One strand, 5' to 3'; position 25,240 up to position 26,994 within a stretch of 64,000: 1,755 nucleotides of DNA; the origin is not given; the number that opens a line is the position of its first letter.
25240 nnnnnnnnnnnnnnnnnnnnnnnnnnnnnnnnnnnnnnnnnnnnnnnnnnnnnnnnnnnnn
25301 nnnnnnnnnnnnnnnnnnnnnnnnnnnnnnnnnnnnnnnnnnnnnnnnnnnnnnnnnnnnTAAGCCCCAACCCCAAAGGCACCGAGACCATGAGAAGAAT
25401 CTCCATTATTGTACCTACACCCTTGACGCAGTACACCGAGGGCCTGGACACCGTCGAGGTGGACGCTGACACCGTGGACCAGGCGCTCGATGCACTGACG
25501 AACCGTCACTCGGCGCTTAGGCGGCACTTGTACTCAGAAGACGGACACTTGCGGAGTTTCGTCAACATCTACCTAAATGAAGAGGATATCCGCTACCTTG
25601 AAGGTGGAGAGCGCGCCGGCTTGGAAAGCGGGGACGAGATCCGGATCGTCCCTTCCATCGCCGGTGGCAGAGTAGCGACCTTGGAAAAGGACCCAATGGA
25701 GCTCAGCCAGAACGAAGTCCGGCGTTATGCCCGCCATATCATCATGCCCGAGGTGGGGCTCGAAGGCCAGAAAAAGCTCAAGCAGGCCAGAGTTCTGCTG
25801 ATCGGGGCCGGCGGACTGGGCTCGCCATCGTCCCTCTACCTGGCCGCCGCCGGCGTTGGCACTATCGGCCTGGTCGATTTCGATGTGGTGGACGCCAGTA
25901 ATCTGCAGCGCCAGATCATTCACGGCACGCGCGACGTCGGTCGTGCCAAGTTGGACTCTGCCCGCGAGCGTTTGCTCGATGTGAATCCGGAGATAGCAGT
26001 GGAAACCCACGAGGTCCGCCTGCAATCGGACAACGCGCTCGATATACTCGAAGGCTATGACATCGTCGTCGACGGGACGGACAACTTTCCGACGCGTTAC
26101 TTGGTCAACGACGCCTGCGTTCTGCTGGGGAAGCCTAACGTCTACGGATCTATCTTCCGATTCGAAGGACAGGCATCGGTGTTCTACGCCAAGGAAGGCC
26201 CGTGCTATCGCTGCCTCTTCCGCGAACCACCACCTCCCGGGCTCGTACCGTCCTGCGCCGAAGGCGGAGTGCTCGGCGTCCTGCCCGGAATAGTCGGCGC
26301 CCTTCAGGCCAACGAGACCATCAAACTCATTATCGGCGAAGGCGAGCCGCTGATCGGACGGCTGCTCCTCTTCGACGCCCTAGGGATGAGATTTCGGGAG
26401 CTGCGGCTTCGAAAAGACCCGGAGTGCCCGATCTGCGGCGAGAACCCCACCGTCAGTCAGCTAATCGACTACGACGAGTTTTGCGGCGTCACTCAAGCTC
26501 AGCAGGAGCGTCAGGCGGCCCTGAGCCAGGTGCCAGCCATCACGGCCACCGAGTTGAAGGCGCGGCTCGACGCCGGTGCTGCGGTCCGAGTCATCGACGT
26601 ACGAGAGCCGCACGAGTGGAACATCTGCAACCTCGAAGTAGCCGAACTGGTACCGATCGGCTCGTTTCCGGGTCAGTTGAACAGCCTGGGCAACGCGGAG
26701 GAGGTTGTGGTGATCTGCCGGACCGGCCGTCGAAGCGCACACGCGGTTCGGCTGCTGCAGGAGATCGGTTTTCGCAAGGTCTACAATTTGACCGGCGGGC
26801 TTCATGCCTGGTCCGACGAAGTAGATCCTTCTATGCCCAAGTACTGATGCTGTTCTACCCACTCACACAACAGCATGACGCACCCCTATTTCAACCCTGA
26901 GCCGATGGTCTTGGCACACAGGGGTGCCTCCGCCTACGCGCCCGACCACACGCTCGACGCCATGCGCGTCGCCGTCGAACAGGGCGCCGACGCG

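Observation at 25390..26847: Sulfur-carrier domain fused in frame to its own activating enzyme; the junction looks like a fossil stop codon plus intergenic spacer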

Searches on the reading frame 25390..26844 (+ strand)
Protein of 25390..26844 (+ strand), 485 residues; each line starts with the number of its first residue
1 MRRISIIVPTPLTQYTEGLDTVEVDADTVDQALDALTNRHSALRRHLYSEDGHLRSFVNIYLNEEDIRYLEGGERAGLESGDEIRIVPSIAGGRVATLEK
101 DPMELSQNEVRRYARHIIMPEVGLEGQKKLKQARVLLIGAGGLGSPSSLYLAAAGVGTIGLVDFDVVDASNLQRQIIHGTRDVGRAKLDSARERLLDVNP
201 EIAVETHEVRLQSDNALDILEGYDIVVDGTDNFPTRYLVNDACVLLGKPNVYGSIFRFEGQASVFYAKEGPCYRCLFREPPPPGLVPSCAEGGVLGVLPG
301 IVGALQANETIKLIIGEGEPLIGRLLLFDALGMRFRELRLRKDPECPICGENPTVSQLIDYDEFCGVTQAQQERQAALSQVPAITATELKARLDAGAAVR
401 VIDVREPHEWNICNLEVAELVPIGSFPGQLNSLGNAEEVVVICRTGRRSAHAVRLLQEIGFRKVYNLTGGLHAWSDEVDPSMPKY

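Call 5: search_protein_families(library=pfam, proteins=[window:25390-26844:+], max_evalue=0.01)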
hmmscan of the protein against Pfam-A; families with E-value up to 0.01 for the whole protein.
window:25390-26844:+ (485 aa): 3 families
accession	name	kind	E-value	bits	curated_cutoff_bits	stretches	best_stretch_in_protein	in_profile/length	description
PF00899.27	ThiF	-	6.3e-84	281.3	28.1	1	113-347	1-237/238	ThiF family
PF00581.25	Rhodanese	-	3.8e-17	63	22.2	1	385-476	1-101/102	Rhodanese-like domain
PF02597.26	ThiS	-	2.7e-09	37.9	22.5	1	12-93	7-76/76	ThiS family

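Call 6: search_protein_families(library=ncbifam, proteins=[window:25390-26844:+], max_evalue=0.01)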
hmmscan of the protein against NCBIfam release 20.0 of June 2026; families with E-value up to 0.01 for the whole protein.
window:25390-26844:+ (485 aa): 38 families (the best 25 are shown)
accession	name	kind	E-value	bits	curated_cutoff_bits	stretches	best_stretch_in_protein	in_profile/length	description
NF005646.0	PRK07411.1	equivalog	2.3e-164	547.1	633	1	99-485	5-390/390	molybdopterin-synthase adenylyltransferase MoeB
NF005902.0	PRK07878.1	equivalog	2.2e-156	520.7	647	1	103-485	13-392/392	adenylyltransferase/sulfurtransferase MoeZ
NF006444.0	PRK08762.1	equivalog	5.7e-147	489.4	449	2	100-367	115-385/387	molybdopterin-synthase adenylyltransferase MoeB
NF047750.1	SAMPActivE1UbaA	equivalog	4.1e-108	360.8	450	1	104-368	4-268/270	SAMP-activating enzyme E1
NF004281.0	PRK05690.1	subfamily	1.2e-95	319.5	266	1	104-350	4-249/250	molybdopterin-synthase adenylyltransferase MoeB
NF004111.0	PRK05600.1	equivalog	9.9e-83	278.3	437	1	101-473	10-370/371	ThiF family adenylyltransferase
TIGR02356.1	adenyl_thiF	equivalog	2.3e-74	249.2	275.25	1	112-314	1-203/203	thiazole biosynthesis adenylyltransferase ThiF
TIGR02355.1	moeB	equivalog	2.5e-73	246.4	376.55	1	109-349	1-240/240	molybdopterin-synthase adenylyltransferase MoeB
NF006204.0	PRK08328.1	equivalog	1.2e-48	165.7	339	1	105-331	2-222/231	hypothetical protein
NF009123.0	PRK12475.1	subfamily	1.4e-44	152.8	510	1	111-360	3-254/338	MoeB/ThiF family adenylyltransferase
NF006395.0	PRK08644.1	equivalog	1.1e-29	103.7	159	1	122-244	20-141/215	sulfur carrier protein ThiS adenylyltransferase ThiF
TIGR02354.1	thiF_fam2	equivalog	6.6e-23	81.6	152.2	1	127-242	16-130/200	thiamine biosynthesis protein ThiF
NF006077.0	PRK08223.1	equivalog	1.5e-22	79.9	266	1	123-252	19-150/296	hypothetical protein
NF011696.0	PRK15116.1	equivalog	7e-15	55.4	304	1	128-233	26-132/268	tRNA cyclic N6-threonylcarbamoyladenosine(37) synthase TcdA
NF011424.0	PRK14851.1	subfamily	9.2e-15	53.7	1170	1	125-233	36-144/679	hypothetical protein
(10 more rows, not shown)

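Call 7: find_homologous_proteins(query=window:25390-26844:+, max_evalue=1e-10)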
Query window:25390-26844:+ (485 aa): 8000 proteins with E <= 1e-10 among 8000 candidates; the best 120 are listed.
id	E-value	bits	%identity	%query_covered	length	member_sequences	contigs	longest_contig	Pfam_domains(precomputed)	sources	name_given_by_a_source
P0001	0.0e+0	1009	92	100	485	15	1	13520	PF02597.27,PF00899.28,PF00581.26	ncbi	-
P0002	1.4e-276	936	85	100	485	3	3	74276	PF02597.27,PF00899.28,PF00581.26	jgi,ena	-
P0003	4.7e-264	895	80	100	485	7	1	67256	PF02597.27,PF00899.28,PF00581.26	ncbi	ncbi:MAG: molybdopterin-synthase adenylyltransferase MoeB [Gemmatimonadota bacterium]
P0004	3.9e-261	885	80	100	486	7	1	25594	PF02597.27,PF00899.28,PF00581.26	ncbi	-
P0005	3.5e-250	849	80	96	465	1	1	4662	PF02597.27,PF00899.28,PF00581.26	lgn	-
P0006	1.7e-248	843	75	100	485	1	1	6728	PF02597.27,PF00899.28,PF00581.26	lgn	-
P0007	1.9e-247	840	75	100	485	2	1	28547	PF02597.27,PF00899.28,PF00581.26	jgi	jgi:adenylyltransferase/sulfurtransferase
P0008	4.3e-247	839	76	99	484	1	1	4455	PF02597.27,PF00899.28,PF00581.26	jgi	jgi:adenylyltransferase/sulfurtransferase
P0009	7.7e-247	838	76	100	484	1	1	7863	PF02597.27,PF00899.28,PF00581.26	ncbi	-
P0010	1.2e-246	837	76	99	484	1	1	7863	PF02597.27,PF00899.28,PF00581.26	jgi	jgi:adenylyltransferase/sulfurtransferase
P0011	3.4e-246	836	78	96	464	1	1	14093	PF02597.27,PF00899.28,PF00581.26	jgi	jgi:adenylyltransferase/sulfurtransferase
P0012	3.8e-245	832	76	100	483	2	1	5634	PF02597.27,PF00899.28,PF00581.26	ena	-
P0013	3.8e-245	832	75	100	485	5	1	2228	PF02597.27,PF00899.28,PF00581.26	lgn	-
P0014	3.5e-244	829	74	100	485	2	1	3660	PF02597.27,PF00899.28,PF00581.26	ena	-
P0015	6.9e-244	828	74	100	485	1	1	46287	PF02597.27,PF00899.28,PF00581.26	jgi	-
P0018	3.7e-243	826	75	100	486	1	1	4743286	PF02597.27,PF00899.28,PF00581.26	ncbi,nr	ncbi:MAG: molybdopterin-synthase adenylyltransferase MoeB [Gemmatimonadota bacterium]|nr:MAG: molybd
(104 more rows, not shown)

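Call 18: find_encoding_contigs(protein=P0018, flank=8000, max_places=2)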
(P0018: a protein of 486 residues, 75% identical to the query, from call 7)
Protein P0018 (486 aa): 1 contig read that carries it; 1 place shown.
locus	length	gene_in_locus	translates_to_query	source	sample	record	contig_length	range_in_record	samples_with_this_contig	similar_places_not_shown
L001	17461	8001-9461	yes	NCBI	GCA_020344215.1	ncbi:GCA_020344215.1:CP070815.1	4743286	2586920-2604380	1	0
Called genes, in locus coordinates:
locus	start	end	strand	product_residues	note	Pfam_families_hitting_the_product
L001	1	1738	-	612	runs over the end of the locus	PF00664:ABC_membrane, PF00005:ABC_tran, PF02463:SMC_N (weak)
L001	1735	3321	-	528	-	PF00072:Response_reg, PF08665:PglZ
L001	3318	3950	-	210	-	-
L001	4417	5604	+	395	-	PF00155:Aminotran_1_2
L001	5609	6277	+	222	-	PF00834:Ribul_P_3_epim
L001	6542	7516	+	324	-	PF00291:PALP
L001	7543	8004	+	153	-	PF01398:JAB, PF14464:Prok-JAB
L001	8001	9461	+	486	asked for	PF02597:ThiS, PF00899:ThiF, PF00581:Rhodanese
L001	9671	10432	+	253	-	PF03009:GDPD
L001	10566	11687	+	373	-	PF03576:Peptidase_S58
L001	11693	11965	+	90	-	-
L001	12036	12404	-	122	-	PF07963:N_methyl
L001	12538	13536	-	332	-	PF00389:2-Hacid_dh, PF02826:2-Hacid_dh_C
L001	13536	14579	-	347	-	PF00266:Aminotran_5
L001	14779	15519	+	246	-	PF13240:Zn_Ribbon_1, PF13248:Zn_ribbon_3 (weak)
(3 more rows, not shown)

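Call 23: find_related_loci(query=A1, collection=genome_contigs, flank=5000)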
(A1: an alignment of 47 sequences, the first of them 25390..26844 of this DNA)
Query A1 (485 aa) in genome_contigs; peptide patterns used: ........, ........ (x = any residue, [..] = any of these).
600 stretches matched a pattern (row limit reached: there are more); 600 encode a relative of the query (tblastn E <= 1e-3); the best 80 are kept; 80 distinct loci.
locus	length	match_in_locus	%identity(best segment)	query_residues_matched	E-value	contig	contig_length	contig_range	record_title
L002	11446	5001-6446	70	1-485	0e+0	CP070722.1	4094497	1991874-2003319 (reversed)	MAG: Gemmatimonadota bacterium isolate bin464 chromosome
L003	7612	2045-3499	65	4-485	0e+0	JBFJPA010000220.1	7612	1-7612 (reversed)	MAG: Longimicrobiales bacterium isolate Mix_sand18.2022.04.D.4 k141_4214727_length_7612_cov_10.0000, whole genome shotgu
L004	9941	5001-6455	64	4-485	0e+0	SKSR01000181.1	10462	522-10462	MAG: Gemmatimonadetes bacterium isolate CSSed162cmA_526 CSSed16-2cmA-23005, whole genome shotgun sequence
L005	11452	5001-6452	60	1-485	0e+0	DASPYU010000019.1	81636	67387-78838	MAG TPA_asm: Thermoplasmata archaeon isolate SMAG_U11601 k141_1443799, whole genome shotgun sequence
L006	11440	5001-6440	62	4-485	0e+0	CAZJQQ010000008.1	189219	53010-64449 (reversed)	MAG TPA_asm: uncultured Clostridia bacterium isolate SRP119689_co1_191 genome assembly, contig: NODE_38_length_189219_co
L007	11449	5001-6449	62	5-485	0e+0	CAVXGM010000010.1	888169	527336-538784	MAG: Bryobacterales bacterium isolate MFD05502.bin.2.50 genome assembly, contig: contig_27314, whole genome shotgun sequ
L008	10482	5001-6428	62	5-485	0e+0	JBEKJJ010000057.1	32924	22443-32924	MAG: Bryobacteraceae bacterium isolate SPRUCE 320 SPRUCE_320_57, whole genome shotgun sequence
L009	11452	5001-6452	61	5-485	0e+0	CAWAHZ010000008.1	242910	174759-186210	MAG: Bryobacterales bacterium isolate MFD04434.bin.1.11 genome assembly, contig: contig_23545, whole genome shotgun sequ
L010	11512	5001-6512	60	4-485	0e+0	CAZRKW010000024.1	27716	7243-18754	MAG TPA_asm: uncultured Acidobacteriaceae bacterium isolate binchicken_co54_479 genome assembly, contig: NODE_2929_lengt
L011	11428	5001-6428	60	5-485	0e+0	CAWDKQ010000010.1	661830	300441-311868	MAG: Bryobacterales bacterium isolate MFD09286.bin.1.160 genome assembly, contig: contig_34560, whole genome shotgun seq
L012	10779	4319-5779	62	5-485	0e+0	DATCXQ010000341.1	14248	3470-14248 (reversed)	MAG TPA_asm: Blastocatellia bacterium isolate SMAG_U7443 k141_1047747, whole genome shotgun sequence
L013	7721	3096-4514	62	4-485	0e+0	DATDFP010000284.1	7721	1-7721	MAG TPA_asm: Gemmatimonadales bacterium isolate SMAG_U229 k141_866618, whole genome shotgun sequence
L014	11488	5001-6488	62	4-485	0e+0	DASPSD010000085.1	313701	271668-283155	MAG TPA_asm: Candidatus Sulfotelmatobacter sp. isolate SMAG_U12242 k141_859276, whole genome shotgun sequence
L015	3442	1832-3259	61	4-485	0e+0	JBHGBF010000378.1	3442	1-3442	MAG: Acidobacteriota bacterium isolate SBS.BIN.3 SBSBIN3_contig_378, whole genome shotgun sequence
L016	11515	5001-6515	60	4-485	0e+0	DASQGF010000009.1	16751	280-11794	MAG TPA_asm: Terriglobales bacterium isolate SMAG_U11799 k141_2964, whole genome shotgun sequence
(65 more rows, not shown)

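Call 36: search_solved_structures(query=window:25390-26844:+, max_evalue=0.00001)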
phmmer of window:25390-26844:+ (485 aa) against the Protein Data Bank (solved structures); distinct sequences matched with E-value up to 0.00001: 80 (the best 60 are shown).
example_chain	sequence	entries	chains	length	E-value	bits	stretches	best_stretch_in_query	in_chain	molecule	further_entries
6yub_A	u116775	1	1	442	5.4e-70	239.7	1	104-483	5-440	Adenylyltransferase and sulfurtransferase uba4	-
1jw9_B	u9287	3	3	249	6.9e-61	209.7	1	104-351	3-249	MOLYBDOPTERIN BIOSYNTHESIS MOEB PROTEIN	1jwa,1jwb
6yub_B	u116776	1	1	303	4.5e-59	203.7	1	104-317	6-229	Adenylyltransferase and sulfurtransferase uba4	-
6z6s_DDD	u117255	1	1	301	1.9e-57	198.3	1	104-317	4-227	Adenylyltransferase and sulfurtransferase uba4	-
6yuc_D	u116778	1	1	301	2e-57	198.3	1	104-317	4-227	Adenylyltransferase and sulfurtransferase uba4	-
1zfn_A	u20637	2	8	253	4.8e-55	190.4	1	107-351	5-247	Adenylyltransferase thiF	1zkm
1zud_1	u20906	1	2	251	6.3e-55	190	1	108-351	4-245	Adenylyltransferase thiF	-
5tr4_A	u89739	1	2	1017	3.1e-19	72.3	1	112-289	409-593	Ubiquitin-activating enzyme E1 1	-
4nnj_A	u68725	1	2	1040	7e-19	71.2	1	112-289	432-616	Ubiquitin-activating enzyme E1 1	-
5l6h_A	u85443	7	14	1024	7.3e-19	71.1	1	112-289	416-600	Ubiquitin-activating enzyme E1 1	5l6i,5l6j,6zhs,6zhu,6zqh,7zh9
6nya_A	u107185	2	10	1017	7.6e-19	71.1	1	112-289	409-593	Ubiquitin-activating enzyme E1 1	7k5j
3cmm_A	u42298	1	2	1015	7.7e-19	71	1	112-289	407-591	Ubiquitin-activating enzyme E1 1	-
9jtc_A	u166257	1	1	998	4.6e-18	68.5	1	122-268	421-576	UBA7 protein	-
6zht_C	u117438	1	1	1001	1e-17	67.3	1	112-289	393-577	Ubiquitin-activating enzyme E1 1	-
8se9_A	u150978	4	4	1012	2.1e-17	66.3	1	123-275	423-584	Ubiquitin-like modifier-activating enzyme 7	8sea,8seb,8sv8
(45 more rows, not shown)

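Call 44: predict_structure(alignment_id=A1)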
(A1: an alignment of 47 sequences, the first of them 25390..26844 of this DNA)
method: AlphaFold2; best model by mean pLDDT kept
length: 485 residues; sequences in the alignment: 47
mean_pLDDT: 84.9   pTM: 0.67
mean pLDDT of the five models: 84.9, 82.7, 82.2, 82.1, 82.0
residues with pLDDT >= 90: 214; 70-90: 227; 50-70: 27; < 50: 17
segments of 3 or more residues with pLDDT < 50: 89-101
pLDDT, mean of each block of 10 residues (from residue 1): 85 84 94 94 85 76 81 87 74 34 75 72 88 95 91 95 87 82 91 94 95 92 94 84 96 87 95 85 53 72 95 92 91 87 92 86 73 73 94 92 89 88 78 78 86 87 91 90 76
secondary structure, 60 per line:
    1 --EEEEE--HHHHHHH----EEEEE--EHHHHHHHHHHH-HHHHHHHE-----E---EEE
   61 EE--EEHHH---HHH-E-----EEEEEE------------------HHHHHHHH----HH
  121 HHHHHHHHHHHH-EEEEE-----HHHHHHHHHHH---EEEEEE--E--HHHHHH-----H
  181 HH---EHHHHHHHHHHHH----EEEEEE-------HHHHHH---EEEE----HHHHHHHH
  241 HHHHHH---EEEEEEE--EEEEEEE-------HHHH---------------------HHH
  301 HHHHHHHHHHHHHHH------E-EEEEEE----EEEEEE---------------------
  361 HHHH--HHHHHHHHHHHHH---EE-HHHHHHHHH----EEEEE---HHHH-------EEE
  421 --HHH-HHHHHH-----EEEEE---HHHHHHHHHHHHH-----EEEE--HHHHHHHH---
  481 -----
elements in order: E3-7 H10-16 E21-25 H29-39 H41-47 E58-62 E83-88 H107-114 H119-132 E134-138 H144-154 E158-163 H169-174 H187-198 E203-208 H216-221 E225-228 H233-246 E250-256 E259-265 H273-276 H298-315 E324-329 E334-339 H361-364 H367-379 H386-394 E399-403 H407-410 E418-420 H427-432 E438-442 H446-458 E464-467 H470-477

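Call 60: search_protein_families(library=padloc, proteins=[window:25390-26844:+], max_evalue=0.001)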
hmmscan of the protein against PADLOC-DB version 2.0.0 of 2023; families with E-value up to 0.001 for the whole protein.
window:25390-26844:+ (485 aa): 32 families (the best 25 are shown)
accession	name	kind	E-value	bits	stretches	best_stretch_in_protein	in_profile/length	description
PDLC00855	E1-E2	-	1.1e-18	65.6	1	127-256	297-432/579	E1-E2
PDLC00829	E1-E2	-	3.2e-18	64.1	1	128-253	167-293/426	E1-E2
PDLC00836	E1-E2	-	3.8e-18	63.4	1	127-249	336-460/602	E1-E2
PDLC00847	E1-E2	-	1e-17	61.8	1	128-257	282-411/523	E1-E2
PDLC00856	E1-E2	-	1.2e-16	58.4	1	128-241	318-431/573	E1-E2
PDLC00844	E1-E2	-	1.9e-15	54.5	1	127-251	271-396/489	E1-E2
PDLC00848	E1-E2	-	2.4e-15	53.8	1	127-230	369-473/607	E1-E2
PDLC00837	E1-E2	-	3.5e-15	53.8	1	103-280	298-483/593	E1-E2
PDLC00832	E1-E2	-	6.7e-15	52.3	1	101-232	307-439/588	E1-E2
PDLC00839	E1-E2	-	1.5e-14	51.2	1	127-232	365-471/602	E1-E2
PDLC00828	E1-E2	-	1.9e-14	51.8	1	128-249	171-293/431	E1-E2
PDLC00843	E1-E2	-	1.8e-13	47.9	1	105-230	293-415/575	E1-E2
PDLC00842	E1-E2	-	5.3e-13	46.5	1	124-276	297-455/549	E1-E2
PDLC00840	E1-E2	-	1.8e-12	45.1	1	128-249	209-332/458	E1-E2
PDLC00857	E1-E2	-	1.2e-11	41.8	1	129-231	343-442/589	E1-E2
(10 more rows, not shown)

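Call 62: fold_search(model_id=the predicted structure, library=pdb)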
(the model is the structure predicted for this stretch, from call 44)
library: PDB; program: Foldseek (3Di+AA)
matches with E <= 10: 1732; with E <= 0.001: 330
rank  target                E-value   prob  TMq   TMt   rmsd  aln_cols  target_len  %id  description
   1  6yub_A                9.6e-37  1.00  0.47  0.53  19.8       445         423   33  Crystal structure of Uba4 from Chaetomium thermophilum (released 2020-07-22)
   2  1jw9_B                1.6e-28  1.00  0.48  0.95   1.8       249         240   42  Structure of the Native MoeB-MoaD Protein Complex (released 2001-11-21)
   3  1zfn_D                3.4e-27  1.00  0.47  0.95   1.6       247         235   41  Structural Analysis of Escherichia coli ThiF (released 2005-06-14)
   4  1zud_3                4.9e-27  1.00  0.47  0.94   1.7       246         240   41  Structure of ThiS-ThiF protein complex (released 2006-01-31)
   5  6yub_B                2.0e-26  1.00  0.47  0.76   4.0       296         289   38  Crystal structure of Uba4 from Chaetomium thermophilum (released 2020-07-22)
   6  1zkm_C                3.3e-26  1.00  0.48  0.93   2.2       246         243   42  Structural Analysis of Escherichia Coli ThiF (released 2005-06-14)
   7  1zud_1                6.0e-26  1.00  0.46  0.94   2.0       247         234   41  Structure of ThiS-ThiF protein complex (released 2006-01-31)
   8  1zkm_D                1.0e-25  1.00  0.47  0.95   1.7       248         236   41  Structural Analysis of Escherichia Coli ThiF (released 2005-06-14)
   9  1zfn_A                3.6e-25  1.00  0.48  0.94   2.1       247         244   42  Structural Analysis of Escherichia coli ThiF (released 2005-06-14)
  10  1zfn_B                4.8e-25  1.00  0.46  0.95   1.6       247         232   41  Structural Analysis of Escherichia coli ThiF (released 2005-06-14)
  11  1zkm_B                1.1e-24  1.00  0.46  0.95   1.6       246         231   41  Structural Analysis of Escherichia Coli ThiF (released 2005-06-14)
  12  1jwa_B                1.2e-24  1.00  0.43  0.95   3.0       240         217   39  Structure of the ATP-bound MoeB-MoaD Protein Complex (released 2001-11-21)
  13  6yuc_D                4.5e-23  1.00  0.45  0.75   4.6       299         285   35  Crystal structure of Uba4-Urm1 from Chaetomium thermophilum (released 2020-07-22)
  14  6z6s_DDD              4.5e-23  1.00  0.45  0.75   4.6       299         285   35  Crystal structure of Uba4-Urm1 from Chaetomium thermophilum (released 2020-07-22)
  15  3h9g_A                1.7e-19  1.00  0.45  0.62   3.8       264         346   25  Crystal structure of E. coli MccB + MccA-N7isoASN (released 2009-06-16)
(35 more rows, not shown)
